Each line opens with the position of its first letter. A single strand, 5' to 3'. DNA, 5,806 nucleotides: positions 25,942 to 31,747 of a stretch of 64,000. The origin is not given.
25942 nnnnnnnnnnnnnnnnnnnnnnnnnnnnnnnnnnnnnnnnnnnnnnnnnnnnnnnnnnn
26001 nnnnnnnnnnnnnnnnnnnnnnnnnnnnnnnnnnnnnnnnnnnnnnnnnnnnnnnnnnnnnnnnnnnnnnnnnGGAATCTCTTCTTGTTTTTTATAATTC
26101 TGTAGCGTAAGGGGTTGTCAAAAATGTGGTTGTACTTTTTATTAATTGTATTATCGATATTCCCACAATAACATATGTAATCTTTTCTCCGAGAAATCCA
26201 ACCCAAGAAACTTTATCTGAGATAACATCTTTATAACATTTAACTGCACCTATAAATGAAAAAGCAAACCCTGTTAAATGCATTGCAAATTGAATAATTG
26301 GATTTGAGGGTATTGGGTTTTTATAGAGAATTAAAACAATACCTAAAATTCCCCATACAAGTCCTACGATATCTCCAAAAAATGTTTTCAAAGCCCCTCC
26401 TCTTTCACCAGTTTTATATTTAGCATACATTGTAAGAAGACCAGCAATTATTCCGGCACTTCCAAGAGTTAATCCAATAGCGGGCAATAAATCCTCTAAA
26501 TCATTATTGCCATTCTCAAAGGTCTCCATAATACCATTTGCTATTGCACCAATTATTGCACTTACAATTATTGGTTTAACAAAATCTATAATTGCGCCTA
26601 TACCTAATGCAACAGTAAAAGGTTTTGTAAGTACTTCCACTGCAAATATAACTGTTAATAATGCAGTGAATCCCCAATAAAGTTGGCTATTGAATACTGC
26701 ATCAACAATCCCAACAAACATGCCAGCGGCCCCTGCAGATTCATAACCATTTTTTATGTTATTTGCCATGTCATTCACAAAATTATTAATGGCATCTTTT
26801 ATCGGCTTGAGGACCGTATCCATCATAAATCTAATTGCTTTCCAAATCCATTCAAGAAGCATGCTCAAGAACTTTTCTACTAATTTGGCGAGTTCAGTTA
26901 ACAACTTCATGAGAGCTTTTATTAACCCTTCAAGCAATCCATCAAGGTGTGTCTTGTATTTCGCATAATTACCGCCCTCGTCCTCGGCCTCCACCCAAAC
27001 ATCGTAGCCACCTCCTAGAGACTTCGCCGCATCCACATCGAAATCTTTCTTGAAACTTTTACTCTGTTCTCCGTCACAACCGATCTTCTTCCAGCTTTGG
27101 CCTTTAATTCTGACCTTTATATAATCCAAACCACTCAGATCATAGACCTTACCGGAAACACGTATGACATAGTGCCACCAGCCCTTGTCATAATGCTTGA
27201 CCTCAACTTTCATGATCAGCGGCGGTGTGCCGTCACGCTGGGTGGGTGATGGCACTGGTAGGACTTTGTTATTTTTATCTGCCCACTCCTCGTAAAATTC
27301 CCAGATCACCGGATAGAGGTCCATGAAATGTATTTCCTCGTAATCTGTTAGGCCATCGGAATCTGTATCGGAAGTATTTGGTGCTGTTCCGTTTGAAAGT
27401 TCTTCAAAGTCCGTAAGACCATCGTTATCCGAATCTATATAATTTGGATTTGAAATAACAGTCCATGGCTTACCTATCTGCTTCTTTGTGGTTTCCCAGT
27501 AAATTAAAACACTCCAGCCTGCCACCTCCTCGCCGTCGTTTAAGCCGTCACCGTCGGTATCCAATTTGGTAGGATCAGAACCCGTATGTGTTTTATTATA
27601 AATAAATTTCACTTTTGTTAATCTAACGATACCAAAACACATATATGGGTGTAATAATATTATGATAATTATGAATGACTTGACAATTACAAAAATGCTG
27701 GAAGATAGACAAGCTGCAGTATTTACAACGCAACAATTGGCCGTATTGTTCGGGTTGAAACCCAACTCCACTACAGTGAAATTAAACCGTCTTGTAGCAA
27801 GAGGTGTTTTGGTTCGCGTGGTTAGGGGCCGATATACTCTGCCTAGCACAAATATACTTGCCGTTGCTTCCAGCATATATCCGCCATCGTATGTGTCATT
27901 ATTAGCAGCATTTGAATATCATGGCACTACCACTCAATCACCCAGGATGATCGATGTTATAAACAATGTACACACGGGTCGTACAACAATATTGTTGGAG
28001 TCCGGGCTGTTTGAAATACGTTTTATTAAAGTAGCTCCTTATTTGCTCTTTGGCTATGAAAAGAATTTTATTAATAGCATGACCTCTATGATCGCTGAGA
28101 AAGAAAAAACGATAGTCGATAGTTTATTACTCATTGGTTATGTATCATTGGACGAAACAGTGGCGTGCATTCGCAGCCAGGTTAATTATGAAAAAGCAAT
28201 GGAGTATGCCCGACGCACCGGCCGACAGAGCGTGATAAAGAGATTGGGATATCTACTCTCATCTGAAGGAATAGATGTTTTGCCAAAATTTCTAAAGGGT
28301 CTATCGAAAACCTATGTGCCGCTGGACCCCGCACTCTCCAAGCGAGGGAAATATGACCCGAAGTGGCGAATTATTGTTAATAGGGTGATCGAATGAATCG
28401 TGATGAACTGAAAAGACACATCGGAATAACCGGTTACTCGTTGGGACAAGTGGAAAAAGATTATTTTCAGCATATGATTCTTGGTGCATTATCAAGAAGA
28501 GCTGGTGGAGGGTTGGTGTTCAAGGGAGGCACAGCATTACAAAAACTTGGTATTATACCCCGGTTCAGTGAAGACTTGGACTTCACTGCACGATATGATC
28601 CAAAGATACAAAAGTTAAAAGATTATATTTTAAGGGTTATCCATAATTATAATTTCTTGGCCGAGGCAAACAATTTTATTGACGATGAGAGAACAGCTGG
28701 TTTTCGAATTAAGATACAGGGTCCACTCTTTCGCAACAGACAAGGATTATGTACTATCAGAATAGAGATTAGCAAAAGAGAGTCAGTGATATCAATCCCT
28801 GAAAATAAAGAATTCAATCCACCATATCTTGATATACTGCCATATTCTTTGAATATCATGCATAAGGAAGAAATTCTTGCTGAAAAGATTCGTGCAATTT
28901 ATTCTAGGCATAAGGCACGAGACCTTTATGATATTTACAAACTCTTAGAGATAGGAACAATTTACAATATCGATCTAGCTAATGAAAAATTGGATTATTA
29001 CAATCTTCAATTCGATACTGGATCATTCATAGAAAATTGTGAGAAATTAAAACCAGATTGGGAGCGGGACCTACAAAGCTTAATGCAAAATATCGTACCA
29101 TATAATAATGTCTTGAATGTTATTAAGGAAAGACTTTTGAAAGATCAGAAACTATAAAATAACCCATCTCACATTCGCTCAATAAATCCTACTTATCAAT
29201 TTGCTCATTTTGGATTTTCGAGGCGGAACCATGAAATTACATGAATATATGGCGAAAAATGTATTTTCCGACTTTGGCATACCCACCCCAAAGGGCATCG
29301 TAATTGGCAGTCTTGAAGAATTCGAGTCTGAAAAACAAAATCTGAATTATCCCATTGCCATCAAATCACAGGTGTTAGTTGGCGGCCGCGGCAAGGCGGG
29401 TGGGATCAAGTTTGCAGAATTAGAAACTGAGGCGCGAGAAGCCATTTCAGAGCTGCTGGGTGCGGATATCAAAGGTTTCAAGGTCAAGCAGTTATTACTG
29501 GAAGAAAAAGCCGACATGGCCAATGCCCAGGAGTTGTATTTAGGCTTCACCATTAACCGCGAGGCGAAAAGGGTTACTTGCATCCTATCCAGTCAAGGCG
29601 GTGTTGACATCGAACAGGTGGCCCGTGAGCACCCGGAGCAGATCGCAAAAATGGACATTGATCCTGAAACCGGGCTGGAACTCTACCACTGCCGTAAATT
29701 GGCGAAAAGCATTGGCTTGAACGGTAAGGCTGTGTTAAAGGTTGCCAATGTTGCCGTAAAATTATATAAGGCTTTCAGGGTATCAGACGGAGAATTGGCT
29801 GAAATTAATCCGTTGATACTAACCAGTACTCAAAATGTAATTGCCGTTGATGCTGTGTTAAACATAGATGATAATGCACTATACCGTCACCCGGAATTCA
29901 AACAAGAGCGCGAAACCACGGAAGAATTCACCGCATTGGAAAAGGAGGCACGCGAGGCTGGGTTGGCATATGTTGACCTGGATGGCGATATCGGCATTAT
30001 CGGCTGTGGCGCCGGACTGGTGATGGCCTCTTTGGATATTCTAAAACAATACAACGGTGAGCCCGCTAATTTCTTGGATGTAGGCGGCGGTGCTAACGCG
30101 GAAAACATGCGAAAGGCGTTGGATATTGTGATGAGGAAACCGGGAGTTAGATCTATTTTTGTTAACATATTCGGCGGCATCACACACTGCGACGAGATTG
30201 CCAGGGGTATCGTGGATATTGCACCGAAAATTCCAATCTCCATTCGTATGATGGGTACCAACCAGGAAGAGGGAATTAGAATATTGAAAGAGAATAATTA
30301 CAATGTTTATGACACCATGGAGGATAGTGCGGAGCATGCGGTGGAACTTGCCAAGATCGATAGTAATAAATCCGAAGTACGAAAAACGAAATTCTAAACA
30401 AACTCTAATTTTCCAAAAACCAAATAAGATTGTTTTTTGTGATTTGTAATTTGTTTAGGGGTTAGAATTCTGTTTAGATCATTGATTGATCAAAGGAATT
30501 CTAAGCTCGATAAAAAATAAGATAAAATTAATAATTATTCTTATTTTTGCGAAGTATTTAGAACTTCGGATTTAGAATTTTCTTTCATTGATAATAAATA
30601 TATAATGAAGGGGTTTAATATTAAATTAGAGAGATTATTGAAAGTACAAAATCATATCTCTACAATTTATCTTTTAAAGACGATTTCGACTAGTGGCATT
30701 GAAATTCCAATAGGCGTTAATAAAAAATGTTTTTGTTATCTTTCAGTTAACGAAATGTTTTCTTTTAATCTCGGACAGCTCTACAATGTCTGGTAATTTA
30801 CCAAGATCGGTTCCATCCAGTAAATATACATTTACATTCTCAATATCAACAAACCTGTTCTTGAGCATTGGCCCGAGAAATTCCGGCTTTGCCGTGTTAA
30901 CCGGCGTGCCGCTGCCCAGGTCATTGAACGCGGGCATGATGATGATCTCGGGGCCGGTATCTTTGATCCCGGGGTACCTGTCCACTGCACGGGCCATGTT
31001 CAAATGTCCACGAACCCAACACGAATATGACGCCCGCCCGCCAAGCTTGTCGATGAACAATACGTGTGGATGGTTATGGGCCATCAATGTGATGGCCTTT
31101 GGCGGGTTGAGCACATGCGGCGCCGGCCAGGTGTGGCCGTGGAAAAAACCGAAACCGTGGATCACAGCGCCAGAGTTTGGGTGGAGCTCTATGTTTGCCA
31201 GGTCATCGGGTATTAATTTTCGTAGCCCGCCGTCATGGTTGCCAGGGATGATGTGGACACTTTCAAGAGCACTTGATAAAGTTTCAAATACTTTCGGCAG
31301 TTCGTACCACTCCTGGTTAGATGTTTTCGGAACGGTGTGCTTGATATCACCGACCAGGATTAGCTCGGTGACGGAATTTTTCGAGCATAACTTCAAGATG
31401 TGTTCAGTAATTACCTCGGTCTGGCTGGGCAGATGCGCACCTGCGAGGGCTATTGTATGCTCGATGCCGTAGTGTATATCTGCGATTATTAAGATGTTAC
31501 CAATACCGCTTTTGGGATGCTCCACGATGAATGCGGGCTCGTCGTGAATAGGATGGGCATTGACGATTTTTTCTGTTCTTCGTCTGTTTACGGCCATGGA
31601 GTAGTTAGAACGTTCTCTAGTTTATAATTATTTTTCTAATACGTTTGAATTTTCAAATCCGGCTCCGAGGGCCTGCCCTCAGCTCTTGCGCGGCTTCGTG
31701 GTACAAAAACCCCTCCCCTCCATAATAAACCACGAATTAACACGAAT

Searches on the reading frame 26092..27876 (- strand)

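Call 27: search_protein_families(library=pfam, proteins=[window:26092-27876:-], max_evalue=0.00001)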
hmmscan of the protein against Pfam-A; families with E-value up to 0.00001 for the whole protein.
window:26092-27876:- (594 aa): 1 family
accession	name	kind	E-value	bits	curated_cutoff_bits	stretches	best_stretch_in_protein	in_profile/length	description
PF18884.5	TSP3_bac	-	9.1e-09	35.5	25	0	106-119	1-14/22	Bacterial TSP3 repeat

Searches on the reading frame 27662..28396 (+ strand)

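Call 27: search_protein_families(library=pfam, proteins=[window:27662-28396:+], max_evalue=0.00001)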
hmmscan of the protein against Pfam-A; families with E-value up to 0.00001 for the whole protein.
window:27662-28396:+ (244 aa): 1 family
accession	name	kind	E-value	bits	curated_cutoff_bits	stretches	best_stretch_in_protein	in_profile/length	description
PF13338.12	AbiEi_4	-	3.6e-07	30.6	25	1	12-61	5-49/49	Transcriptional regulator, AbiEi antitoxin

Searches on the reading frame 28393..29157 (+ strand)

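Call 28: search_protein_families(library=pfam, proteins=[window:28393-29157:+], max_evalue=0.00001)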
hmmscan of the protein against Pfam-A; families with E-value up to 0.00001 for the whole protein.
window:28393-29157:+ (254 aa): 1 family
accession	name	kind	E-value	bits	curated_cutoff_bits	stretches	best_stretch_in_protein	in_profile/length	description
PF08843.17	AbiEii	-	4.6e-29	102.5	22.5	1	40-233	14-226/238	Nucleotidyl transferase AbiEii toxin, Type IV TA system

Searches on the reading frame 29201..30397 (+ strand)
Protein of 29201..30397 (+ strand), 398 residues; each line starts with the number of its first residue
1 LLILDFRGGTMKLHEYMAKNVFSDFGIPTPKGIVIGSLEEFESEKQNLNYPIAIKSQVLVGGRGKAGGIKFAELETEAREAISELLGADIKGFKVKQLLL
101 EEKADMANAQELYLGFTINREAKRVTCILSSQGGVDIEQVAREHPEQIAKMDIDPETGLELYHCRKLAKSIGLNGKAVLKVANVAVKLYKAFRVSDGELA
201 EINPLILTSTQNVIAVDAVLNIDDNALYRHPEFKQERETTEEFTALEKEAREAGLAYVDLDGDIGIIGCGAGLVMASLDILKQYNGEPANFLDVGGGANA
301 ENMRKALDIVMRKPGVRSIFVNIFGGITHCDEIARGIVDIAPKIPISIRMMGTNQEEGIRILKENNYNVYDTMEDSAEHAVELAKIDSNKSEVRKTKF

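Call 28: search_protein_families(library=pfam, proteins=[window:29201-30397:+], max_evalue=0.00001)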
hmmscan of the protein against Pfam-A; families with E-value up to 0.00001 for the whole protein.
window:29201-30397:+ (398 aa): 4 families
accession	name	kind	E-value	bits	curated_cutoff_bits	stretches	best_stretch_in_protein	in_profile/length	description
PF08442.15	ATP-grasp_2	-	2.6e-58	197.4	29.5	1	12-206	1-201/202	ATP-grasp domain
PF00549.24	Ligase_CoA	-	2.1e-16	60.7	24.5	1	269-378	3-123/128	CoA-ligase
PF24948.1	Citrate_synth_N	-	3.8e-14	53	83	1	51-229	53-227/232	ATP-citrate synthase ATP-grasp domain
PF13549.11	ATP-grasp_5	-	5.2e-08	33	27.6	1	9-222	6-221/221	ATP-grasp domain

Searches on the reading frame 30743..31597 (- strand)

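Call 28: search_protein_families(library=pfam, proteins=[window:30743-31597:-], max_evalue=0.00001)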
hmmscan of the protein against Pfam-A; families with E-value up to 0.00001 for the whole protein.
window:30743-31597:- (284 aa): 1 family
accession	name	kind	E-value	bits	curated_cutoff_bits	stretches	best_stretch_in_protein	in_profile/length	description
PF00149.33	Metallophos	-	2e-06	28.8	21.5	1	34-194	2-164/191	Calcineurin-like phosphoesterase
